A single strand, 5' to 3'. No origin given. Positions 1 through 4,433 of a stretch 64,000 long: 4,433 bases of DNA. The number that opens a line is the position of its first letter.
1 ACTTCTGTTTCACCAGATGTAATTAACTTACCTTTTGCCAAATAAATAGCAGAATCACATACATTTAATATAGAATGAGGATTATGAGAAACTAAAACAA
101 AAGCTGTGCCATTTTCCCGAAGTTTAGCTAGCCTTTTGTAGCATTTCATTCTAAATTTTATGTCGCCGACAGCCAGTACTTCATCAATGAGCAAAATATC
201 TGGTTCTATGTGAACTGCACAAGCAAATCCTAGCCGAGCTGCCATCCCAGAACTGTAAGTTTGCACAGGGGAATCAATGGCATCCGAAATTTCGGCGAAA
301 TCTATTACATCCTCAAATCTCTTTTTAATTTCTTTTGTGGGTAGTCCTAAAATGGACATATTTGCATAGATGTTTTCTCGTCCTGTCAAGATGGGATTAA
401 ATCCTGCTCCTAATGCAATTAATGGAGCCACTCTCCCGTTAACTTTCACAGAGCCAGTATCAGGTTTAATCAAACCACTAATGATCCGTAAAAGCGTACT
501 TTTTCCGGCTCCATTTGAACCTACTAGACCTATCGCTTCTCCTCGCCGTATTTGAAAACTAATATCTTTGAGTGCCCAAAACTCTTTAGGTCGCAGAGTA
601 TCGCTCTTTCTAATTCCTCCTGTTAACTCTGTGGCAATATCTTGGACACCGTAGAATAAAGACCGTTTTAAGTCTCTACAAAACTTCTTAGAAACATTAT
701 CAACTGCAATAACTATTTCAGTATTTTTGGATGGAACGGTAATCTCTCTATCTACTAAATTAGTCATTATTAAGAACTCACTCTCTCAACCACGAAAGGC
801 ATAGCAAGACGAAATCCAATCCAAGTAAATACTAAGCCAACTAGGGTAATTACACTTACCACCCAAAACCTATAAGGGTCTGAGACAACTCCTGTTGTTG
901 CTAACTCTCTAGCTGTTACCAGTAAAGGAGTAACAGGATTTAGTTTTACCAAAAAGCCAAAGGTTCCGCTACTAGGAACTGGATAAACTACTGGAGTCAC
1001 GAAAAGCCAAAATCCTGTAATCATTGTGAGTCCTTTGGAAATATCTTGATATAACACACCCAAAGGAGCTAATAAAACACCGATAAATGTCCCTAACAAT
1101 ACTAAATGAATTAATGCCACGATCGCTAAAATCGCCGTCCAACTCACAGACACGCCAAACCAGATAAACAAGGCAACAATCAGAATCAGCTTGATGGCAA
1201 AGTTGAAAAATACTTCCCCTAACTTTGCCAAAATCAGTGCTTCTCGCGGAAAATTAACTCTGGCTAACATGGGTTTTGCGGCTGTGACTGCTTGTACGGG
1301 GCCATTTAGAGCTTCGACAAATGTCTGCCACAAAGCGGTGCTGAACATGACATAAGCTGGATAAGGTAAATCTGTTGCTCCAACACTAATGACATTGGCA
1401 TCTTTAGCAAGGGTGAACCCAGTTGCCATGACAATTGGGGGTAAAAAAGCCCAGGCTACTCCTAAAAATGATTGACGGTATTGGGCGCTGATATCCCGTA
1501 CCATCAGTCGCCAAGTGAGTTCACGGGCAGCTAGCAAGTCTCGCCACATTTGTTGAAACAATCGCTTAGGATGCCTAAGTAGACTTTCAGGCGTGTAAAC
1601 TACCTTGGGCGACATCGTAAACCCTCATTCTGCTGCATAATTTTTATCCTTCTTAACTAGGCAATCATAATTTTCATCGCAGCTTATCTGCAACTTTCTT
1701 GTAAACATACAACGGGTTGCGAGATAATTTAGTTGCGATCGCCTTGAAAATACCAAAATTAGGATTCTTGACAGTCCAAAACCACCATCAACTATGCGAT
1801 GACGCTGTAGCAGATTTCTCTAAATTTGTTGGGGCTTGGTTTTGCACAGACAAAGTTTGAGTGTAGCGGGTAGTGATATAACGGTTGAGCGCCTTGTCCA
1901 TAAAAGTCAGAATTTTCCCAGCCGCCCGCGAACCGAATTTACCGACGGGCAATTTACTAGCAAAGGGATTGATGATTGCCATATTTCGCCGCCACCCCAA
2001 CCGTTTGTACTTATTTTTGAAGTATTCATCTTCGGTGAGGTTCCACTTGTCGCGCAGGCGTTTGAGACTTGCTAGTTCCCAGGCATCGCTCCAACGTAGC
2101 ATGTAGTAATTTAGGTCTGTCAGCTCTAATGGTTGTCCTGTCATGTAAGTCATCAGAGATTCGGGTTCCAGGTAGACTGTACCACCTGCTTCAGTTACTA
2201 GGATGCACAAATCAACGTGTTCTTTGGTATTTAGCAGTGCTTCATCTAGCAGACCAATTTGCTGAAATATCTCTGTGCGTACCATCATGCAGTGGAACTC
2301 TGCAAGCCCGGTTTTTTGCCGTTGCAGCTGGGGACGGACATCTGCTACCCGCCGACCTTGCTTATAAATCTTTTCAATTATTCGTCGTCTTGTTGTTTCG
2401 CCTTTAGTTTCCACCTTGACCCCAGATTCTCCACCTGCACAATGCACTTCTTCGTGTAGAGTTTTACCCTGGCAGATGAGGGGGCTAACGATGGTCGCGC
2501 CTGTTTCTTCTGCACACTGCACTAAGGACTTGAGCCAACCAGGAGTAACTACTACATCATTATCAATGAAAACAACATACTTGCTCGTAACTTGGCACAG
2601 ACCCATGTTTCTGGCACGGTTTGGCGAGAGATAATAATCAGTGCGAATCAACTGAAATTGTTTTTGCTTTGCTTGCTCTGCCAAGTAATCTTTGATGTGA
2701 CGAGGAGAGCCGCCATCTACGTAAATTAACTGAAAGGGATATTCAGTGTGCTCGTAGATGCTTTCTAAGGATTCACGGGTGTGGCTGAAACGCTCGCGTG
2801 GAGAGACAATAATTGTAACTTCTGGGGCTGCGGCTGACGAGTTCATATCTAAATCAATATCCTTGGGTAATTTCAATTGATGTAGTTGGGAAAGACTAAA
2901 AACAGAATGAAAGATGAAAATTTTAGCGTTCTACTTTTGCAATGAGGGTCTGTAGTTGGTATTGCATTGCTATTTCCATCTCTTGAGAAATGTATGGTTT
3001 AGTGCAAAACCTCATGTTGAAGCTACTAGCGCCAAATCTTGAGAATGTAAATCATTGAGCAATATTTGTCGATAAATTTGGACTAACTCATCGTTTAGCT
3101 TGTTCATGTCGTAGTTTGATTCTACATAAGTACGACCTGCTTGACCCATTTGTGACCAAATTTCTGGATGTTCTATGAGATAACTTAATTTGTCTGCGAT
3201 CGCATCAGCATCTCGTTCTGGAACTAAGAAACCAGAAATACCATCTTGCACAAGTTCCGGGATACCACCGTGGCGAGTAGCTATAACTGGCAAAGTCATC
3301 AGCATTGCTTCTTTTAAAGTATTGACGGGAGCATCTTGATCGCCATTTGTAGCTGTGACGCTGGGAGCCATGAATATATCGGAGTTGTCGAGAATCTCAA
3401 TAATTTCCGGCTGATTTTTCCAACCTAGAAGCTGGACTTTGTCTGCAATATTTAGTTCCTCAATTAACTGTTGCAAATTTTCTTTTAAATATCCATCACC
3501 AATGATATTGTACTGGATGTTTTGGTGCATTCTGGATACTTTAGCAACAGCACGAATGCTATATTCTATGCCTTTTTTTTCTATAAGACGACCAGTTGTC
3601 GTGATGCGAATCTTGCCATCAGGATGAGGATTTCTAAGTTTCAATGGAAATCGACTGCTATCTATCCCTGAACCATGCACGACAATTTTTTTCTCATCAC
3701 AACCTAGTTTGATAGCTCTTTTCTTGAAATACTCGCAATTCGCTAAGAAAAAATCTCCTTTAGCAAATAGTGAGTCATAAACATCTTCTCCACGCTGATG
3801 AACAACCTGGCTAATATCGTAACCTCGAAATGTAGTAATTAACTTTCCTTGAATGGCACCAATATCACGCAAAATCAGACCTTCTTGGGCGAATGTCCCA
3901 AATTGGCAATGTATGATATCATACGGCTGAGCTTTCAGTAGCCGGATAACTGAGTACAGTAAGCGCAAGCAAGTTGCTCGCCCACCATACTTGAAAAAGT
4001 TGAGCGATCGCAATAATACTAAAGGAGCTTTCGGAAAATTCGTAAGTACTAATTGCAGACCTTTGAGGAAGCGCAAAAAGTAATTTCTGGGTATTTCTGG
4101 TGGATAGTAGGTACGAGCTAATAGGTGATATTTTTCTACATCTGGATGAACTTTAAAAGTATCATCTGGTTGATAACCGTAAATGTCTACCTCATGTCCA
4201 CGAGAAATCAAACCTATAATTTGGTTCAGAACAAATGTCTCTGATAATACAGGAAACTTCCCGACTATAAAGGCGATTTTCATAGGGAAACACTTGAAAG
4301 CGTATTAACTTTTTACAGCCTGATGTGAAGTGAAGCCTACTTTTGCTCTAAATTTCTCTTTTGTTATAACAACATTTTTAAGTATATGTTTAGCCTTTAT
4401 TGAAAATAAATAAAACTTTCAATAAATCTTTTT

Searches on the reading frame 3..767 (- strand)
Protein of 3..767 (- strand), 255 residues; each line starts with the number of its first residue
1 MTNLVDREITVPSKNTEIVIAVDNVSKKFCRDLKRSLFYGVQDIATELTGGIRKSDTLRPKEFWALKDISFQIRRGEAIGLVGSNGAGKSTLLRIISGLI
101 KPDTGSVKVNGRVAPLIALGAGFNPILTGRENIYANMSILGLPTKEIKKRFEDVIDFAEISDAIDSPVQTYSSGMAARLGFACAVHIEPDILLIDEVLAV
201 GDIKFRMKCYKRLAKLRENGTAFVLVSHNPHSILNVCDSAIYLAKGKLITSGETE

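Call 25: search_protein_families(library=pfam, proteins=[window:3-767:-], max_evalue=0.00001)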
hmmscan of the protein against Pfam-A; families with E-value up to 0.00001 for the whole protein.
window:3-767:- (255 aa): 2 families
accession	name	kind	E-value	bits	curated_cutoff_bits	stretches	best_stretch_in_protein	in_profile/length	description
PF00005.33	ABC_tran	-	1.9e-24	87.2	25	1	66-197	1-135/137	ABC transporter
PF13304.12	AAA_21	-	2.4e-06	28.3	27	0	80-100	3-23/304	AAA domain, putative AbiEii toxin, Type IV TA system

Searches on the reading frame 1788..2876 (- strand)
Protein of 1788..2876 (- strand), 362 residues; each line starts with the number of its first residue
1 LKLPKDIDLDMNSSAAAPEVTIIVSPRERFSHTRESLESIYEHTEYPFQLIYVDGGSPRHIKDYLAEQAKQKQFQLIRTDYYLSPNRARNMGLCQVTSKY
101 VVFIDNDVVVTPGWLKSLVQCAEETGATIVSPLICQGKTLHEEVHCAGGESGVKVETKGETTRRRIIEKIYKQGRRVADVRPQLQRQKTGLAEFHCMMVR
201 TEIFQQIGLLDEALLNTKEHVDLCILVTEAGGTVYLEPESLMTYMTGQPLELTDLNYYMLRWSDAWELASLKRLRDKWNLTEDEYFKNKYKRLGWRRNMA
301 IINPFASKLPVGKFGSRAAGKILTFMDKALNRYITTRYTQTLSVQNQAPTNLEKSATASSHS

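Call 25: search_protein_families(library=pfam, proteins=[window:1788-2876:-], max_evalue=0.00001)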
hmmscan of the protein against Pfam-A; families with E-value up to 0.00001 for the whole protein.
window:1788-2876:- (362 aa): 3 families
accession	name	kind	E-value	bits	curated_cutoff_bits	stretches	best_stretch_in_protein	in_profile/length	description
PF00535.33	Glycos_transf_2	-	1.2e-18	68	23.3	1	30-145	10-128/168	Glycosyl transferase family 2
PF13641.12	Glyco_tranf_2_3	-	1.5e-07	32.1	27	1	18-264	1-229/230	Glycosyltransferase like family 2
PF10111.15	Glyco_tranf_2_2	-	9.5e-06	25.7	27.3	0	39-120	18-104/276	Glycosyltransferase like family 2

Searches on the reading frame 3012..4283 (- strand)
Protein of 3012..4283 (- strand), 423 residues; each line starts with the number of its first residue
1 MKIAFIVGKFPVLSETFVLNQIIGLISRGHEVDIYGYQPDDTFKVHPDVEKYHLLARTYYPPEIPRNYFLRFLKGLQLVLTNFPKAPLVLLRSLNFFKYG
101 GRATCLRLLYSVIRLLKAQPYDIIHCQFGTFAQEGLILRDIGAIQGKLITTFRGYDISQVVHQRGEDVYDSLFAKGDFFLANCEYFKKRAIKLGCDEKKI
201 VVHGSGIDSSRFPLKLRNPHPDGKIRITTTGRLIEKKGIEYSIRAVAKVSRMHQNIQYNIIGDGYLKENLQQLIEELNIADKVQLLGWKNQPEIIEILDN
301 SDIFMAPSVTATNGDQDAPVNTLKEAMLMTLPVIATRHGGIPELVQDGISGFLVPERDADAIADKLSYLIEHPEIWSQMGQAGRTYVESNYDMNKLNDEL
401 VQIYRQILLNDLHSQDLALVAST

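Call 25: search_protein_families(library=pfam, proteins=[window:3012-4283:-], max_evalue=0.00001)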
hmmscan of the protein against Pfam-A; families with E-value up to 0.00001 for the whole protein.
window:3012-4283:- (423 aa): 5 families
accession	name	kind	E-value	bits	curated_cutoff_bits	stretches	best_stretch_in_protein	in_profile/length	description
PF00534.26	Glycos_transf_1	-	4.8e-34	117.8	26.4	1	218-384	9-170/172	Glycosyl transferases group 1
PF13692.12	Glyco_trans_1_4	-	1.2e-30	107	27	1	226-371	3-141/142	Glycosyl transferases group 1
PF13439.12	Glyco_transf_4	-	3.3e-15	57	28.5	1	15-211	5-170/170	Glycosyltransferase Family 4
PF13524.12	Glyco_trans_1_2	-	3.5e-09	37.2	25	1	246-395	6-137/144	Glycosyl transferase-like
PF13579.12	Glyco_trans_4_4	-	3e-06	28.1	29.7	0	15-204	4-156/158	Glycosyl transferase 4-like domain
